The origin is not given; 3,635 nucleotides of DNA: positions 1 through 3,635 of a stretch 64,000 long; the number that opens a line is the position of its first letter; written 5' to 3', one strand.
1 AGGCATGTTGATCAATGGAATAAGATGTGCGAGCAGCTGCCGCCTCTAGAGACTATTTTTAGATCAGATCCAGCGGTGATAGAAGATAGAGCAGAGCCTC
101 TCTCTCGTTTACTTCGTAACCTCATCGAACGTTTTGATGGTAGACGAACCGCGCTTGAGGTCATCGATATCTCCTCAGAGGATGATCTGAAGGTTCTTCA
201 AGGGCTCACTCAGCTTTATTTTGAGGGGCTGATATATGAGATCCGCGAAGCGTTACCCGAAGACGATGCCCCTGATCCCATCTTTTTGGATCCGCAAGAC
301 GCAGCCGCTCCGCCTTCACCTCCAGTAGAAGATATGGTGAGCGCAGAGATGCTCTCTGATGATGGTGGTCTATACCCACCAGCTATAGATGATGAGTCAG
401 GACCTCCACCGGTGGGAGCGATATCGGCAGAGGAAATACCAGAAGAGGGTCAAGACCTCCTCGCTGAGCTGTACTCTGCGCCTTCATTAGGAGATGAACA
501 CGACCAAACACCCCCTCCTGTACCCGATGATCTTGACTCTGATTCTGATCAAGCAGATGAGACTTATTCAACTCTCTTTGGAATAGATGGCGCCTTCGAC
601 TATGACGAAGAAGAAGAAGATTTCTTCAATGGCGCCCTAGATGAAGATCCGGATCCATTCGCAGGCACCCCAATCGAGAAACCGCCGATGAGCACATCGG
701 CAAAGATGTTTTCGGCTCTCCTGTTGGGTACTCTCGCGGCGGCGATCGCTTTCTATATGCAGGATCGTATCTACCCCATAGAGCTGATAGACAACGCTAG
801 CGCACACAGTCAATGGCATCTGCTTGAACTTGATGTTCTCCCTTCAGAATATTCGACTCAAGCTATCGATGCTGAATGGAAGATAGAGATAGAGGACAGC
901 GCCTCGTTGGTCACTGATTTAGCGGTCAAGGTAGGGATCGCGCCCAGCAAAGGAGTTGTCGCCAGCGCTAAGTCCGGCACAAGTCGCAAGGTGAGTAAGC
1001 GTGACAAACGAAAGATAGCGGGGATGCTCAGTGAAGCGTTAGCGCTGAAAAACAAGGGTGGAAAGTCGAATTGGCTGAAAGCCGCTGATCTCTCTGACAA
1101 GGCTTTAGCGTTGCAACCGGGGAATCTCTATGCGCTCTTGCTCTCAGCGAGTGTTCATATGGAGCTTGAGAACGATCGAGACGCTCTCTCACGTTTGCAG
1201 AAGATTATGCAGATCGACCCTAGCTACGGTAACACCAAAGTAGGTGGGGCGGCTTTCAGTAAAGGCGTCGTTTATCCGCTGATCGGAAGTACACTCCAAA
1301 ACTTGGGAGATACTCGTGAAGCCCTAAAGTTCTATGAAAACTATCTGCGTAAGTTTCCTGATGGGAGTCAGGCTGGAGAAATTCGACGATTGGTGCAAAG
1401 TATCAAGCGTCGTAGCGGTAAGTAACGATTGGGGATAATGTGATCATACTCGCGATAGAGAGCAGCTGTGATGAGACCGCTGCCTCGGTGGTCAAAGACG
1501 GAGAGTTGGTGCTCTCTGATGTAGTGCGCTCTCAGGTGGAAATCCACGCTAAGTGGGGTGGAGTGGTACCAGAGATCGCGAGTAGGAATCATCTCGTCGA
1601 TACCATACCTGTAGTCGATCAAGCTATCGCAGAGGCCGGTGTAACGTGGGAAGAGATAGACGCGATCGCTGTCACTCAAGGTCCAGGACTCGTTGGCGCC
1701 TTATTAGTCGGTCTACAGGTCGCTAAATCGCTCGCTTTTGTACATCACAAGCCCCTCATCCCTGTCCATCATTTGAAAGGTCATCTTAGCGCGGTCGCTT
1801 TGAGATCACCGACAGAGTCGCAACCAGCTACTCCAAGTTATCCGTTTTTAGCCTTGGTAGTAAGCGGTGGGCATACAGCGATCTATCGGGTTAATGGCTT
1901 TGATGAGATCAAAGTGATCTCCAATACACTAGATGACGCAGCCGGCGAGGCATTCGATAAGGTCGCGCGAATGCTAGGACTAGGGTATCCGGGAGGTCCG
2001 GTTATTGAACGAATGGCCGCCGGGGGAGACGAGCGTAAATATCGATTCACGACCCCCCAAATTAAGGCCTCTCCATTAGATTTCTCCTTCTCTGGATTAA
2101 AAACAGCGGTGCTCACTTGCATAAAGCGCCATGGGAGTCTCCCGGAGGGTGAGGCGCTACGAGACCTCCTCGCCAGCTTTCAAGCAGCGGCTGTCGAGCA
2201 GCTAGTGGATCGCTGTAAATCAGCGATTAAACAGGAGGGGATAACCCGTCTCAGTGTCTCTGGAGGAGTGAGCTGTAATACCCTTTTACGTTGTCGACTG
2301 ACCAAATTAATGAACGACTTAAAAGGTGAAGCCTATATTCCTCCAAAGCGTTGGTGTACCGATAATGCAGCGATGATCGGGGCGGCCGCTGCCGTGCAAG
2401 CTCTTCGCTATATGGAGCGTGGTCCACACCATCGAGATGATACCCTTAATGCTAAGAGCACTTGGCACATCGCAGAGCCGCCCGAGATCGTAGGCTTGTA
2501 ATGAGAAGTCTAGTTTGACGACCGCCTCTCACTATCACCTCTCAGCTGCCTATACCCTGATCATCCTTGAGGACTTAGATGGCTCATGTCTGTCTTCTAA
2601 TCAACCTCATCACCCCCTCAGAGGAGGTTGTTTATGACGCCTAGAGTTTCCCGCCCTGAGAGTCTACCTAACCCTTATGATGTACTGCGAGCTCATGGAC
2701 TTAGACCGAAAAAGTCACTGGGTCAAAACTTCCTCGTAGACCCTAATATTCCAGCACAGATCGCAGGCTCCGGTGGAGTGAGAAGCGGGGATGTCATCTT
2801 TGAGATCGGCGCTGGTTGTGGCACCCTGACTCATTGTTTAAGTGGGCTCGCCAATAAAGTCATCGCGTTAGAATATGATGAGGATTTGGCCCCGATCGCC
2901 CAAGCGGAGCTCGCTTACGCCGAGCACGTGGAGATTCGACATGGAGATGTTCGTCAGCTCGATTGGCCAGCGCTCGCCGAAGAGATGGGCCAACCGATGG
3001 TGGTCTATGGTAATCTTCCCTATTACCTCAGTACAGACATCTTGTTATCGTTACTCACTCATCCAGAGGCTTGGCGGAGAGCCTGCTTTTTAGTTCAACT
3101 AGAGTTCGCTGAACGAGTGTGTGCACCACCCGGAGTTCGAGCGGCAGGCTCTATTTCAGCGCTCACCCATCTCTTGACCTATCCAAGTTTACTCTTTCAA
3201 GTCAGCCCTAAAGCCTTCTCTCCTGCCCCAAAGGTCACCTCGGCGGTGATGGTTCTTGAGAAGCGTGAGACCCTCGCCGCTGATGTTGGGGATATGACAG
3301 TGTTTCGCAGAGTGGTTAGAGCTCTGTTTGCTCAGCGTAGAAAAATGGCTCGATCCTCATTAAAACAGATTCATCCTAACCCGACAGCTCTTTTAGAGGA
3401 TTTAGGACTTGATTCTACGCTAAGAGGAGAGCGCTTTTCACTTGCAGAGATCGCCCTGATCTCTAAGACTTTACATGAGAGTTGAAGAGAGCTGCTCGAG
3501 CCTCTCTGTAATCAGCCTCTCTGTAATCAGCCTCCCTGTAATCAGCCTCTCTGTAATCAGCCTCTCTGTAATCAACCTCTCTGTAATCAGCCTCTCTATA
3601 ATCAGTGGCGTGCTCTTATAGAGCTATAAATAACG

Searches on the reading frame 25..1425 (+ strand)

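Call 37: search_protein_families(library=pfam, proteins=[window:25-1425:+])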
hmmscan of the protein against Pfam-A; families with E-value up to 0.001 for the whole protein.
window:25-1425:+ (466 aa): 5 families
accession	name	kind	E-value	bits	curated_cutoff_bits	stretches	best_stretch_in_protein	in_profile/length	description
PF13371.12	TPR_9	-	6.8e-07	29.7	35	0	421-457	36-72/73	Tetratricopeptide repeat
PF13174.12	TPR_6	-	3.7e-06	27.7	26.3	0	420-446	6-32/33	Tetratricopeptide repeat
PF14559.12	TPR_19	-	5e-06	27.2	25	0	352-399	9-56/68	Tetratricopeptide repeat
PF13428.12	TPR_14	-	0.00015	22.5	23.5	0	421-446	8-33/44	Tetratricopeptide repeat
PF07719.23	TPR_2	-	0.00018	21.8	27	0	421-446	8-33/34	Tetratricopeptide repeat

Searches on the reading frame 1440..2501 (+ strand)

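Call 37: search_protein_families(library=pfam, proteins=[window:1440-2501:+])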
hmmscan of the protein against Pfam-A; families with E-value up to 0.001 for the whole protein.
window:1440-2501:+ (353 aa): 3 families
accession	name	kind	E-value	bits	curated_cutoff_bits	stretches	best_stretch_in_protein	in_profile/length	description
PF00814.31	TsaD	-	5.9e-91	305.3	24.8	1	24-314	2-263/264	tRNA N6-adenosine threonylcarbamoyltransferase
PF22521.2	HypF_C_2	-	2.7e-06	27.8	27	1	227-309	152-235/241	Carbamoyltransferase, Kae1-like Domain, second subdomain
PF02543.21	Carbam_trans_N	-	6e-05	23.1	24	0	239-316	274-345/346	Carbamoyltransferase N-terminus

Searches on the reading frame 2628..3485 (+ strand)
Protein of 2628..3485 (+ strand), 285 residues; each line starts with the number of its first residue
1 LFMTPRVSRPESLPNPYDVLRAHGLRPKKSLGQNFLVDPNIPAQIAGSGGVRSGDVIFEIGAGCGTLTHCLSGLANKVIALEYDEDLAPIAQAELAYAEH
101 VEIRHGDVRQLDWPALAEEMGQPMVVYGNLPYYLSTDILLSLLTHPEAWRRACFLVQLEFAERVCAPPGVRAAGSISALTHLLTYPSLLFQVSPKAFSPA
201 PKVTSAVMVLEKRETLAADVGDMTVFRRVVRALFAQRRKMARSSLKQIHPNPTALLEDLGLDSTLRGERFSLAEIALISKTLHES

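Call 37: search_protein_families(library=pfam, proteins=[window:2628-3485:+])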
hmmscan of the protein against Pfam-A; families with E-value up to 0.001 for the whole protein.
window:2628-3485:+ (285 aa): 2 families
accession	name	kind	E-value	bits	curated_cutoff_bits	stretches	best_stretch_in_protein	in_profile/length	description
PF00398.26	RrnaAD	-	1.8e-51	175.2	24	1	27-253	4-231/263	Ribosomal RNA adenine dimethylase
PF13649.12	Methyltransf_25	-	0.00073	20.6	27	0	57-114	1-61/97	Methyltransferase domain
